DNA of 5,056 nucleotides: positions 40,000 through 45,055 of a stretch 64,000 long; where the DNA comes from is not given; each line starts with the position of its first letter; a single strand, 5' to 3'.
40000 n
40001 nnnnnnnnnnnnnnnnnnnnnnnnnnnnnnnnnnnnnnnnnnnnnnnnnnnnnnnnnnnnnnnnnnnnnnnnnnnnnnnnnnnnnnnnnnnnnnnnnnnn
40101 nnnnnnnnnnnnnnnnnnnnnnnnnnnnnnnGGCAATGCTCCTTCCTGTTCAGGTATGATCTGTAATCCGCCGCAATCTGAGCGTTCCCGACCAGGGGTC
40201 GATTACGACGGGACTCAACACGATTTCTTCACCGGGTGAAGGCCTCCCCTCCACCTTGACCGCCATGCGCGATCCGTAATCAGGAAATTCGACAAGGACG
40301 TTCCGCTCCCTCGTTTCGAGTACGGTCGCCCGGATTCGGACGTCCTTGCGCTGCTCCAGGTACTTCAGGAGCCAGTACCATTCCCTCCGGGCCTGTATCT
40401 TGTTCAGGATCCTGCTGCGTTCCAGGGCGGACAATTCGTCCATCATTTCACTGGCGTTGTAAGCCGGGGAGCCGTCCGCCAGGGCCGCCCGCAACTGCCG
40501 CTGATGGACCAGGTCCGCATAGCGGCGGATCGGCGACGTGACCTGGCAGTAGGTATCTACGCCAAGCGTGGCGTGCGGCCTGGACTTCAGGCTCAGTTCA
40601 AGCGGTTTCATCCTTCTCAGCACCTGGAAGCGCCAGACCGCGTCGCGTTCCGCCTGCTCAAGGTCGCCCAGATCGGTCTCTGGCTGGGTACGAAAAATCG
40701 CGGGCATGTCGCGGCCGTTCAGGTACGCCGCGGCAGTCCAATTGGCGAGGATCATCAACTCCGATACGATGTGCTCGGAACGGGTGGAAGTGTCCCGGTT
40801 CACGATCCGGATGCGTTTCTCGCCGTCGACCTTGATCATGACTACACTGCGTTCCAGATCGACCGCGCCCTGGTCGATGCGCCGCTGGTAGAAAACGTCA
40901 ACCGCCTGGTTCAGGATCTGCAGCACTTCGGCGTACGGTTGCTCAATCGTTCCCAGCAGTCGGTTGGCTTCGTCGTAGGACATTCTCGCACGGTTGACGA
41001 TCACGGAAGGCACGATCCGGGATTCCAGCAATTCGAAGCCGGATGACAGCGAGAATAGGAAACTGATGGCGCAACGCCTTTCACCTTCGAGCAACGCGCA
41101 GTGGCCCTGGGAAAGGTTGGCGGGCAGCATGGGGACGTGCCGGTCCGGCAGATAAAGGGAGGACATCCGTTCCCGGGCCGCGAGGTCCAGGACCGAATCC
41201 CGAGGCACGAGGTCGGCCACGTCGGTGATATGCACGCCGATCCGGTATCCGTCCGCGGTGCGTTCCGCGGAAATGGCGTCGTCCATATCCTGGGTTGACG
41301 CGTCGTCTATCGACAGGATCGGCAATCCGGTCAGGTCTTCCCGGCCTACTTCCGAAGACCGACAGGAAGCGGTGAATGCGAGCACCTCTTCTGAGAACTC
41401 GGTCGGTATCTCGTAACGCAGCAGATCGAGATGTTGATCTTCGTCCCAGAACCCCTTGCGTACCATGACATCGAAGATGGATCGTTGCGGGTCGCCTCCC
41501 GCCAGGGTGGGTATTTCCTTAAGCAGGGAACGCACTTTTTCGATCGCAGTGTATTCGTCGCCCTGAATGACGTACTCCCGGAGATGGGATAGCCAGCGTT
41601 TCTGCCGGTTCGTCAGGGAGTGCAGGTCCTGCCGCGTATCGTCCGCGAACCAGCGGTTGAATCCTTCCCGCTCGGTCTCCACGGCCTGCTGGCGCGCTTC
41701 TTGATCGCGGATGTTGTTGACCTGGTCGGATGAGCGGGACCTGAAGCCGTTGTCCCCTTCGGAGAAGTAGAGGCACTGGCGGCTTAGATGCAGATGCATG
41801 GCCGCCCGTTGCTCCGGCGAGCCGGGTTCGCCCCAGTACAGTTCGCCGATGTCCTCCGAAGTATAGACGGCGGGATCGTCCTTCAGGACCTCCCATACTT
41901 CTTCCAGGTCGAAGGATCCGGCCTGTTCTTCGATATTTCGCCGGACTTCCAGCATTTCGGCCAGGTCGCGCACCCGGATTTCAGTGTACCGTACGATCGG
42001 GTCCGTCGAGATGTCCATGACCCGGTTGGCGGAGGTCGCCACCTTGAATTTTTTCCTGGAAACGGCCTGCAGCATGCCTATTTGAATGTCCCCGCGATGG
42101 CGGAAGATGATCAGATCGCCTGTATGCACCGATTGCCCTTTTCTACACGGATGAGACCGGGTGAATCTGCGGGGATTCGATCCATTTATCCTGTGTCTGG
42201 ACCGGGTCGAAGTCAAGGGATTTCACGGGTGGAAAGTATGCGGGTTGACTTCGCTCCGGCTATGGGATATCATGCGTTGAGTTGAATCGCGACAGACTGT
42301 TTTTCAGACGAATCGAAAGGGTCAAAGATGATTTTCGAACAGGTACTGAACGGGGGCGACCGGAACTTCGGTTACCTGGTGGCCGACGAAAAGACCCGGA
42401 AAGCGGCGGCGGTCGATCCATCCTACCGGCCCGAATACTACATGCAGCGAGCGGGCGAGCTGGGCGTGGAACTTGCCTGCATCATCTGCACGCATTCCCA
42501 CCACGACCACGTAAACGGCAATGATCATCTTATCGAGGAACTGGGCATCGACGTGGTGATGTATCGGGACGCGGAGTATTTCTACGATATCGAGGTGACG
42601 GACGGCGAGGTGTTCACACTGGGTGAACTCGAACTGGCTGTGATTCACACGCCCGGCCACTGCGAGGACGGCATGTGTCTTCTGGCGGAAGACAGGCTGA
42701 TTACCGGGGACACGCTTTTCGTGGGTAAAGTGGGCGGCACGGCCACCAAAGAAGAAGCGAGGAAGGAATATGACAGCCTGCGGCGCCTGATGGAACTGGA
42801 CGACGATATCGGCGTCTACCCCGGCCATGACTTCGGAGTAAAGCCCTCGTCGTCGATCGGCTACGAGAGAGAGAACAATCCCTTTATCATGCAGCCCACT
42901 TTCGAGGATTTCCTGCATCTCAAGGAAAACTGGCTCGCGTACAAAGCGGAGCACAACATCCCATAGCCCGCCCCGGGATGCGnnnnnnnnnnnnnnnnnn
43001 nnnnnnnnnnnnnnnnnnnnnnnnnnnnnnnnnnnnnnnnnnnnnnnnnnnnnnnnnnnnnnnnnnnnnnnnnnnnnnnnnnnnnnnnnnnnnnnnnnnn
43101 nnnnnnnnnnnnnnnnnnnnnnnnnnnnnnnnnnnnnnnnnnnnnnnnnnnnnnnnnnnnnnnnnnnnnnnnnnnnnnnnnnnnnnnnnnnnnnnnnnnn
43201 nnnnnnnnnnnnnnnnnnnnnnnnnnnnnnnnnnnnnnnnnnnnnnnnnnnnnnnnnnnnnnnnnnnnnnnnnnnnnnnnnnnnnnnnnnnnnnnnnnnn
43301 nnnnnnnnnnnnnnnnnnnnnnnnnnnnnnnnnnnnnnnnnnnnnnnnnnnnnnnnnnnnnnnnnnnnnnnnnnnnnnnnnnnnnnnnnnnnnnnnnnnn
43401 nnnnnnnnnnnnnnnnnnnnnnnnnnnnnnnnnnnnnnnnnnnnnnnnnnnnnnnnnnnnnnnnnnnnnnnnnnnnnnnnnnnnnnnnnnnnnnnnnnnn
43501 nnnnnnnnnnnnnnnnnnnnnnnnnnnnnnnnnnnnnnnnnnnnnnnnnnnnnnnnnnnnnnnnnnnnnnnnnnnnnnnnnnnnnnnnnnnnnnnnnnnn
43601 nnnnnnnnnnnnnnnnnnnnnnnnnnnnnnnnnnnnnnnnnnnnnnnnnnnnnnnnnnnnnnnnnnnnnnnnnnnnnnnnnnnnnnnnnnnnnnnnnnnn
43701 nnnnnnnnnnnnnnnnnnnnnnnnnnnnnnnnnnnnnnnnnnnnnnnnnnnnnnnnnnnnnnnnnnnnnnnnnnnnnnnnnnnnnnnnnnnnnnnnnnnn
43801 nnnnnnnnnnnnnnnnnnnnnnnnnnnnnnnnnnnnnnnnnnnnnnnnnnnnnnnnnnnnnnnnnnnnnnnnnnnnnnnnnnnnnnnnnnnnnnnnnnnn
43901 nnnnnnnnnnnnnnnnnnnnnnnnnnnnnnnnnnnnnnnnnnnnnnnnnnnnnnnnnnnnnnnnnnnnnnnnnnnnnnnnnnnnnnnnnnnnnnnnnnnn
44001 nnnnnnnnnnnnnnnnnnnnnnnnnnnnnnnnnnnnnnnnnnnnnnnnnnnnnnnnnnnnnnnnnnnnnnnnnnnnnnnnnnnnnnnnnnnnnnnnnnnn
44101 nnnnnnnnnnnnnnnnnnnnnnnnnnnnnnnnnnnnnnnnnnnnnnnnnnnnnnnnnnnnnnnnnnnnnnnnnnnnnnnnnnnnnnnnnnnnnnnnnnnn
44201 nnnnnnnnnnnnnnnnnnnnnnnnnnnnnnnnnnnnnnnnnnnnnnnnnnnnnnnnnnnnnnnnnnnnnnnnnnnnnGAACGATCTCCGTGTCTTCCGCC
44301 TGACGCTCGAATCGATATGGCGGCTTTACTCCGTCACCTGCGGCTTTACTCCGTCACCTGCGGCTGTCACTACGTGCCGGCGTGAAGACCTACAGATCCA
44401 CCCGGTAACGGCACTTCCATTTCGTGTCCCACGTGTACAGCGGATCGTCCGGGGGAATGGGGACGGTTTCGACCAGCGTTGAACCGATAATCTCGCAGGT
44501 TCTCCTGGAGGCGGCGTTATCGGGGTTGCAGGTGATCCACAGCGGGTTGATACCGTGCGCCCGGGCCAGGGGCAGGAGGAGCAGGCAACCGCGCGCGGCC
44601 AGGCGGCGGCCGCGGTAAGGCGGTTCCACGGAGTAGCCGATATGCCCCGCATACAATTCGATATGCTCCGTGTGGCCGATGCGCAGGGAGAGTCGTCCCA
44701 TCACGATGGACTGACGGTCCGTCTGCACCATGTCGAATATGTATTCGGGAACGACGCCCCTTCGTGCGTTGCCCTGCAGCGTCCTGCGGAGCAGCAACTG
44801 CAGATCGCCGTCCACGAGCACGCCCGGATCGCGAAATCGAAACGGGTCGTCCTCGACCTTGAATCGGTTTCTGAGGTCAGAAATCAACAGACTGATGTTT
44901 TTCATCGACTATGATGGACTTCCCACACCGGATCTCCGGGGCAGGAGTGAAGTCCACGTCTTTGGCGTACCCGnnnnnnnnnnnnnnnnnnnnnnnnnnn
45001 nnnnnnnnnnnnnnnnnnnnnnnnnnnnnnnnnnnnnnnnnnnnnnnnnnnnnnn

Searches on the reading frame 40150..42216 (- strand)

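Call 3: search_protein_families(library=pfam, proteins=[window:40150-42216:-])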
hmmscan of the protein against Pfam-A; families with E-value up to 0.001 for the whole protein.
window:40150-42216:- (688 aa): 3 families
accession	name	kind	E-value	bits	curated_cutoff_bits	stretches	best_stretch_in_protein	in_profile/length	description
PF00773.25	RNB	-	2.3e-75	254.3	29.3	1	292-580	1-325/326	RNB domain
PF25255.1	wH_RNase_II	-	8.7e-07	29.4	27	1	95-165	6-78/78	Ribonuclease II, winged helix domain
PF23161.1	HTH_RNase_II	-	6.1e-06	27.4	24.7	1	166-262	1-94/95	Double HTH domain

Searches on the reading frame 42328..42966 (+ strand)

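Call 28: search_protein_families(library=pfam, proteins=[window:42328-42966:+], max_evalue=0.00001)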
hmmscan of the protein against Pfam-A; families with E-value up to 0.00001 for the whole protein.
window:42328-42966:+ (212 aa): 1 family
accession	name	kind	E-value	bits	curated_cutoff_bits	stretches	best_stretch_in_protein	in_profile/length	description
PF00753.33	Lactamase_B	-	2.3e-15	57.5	22.7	1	24-167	15-196/196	Metallo-beta-lactamase superfamily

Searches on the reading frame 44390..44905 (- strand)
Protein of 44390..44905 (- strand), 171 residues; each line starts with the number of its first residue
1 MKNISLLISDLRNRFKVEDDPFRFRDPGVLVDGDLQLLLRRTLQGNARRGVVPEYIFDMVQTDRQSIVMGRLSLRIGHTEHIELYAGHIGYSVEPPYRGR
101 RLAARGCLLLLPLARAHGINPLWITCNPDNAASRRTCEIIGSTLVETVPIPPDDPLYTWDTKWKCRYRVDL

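Call 28: search_protein_families(library=pfam, proteins=[window:44390-44905:-], max_evalue=0.00001)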
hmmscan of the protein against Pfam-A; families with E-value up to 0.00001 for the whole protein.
window:44390-44905:- (171 aa): 1 family
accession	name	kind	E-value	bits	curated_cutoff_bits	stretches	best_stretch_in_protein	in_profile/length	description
PF13302.13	Acetyltransf_3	-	5.4e-08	34.1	25.4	1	39-141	41-136/138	Acetyltransferase (GNAT) domain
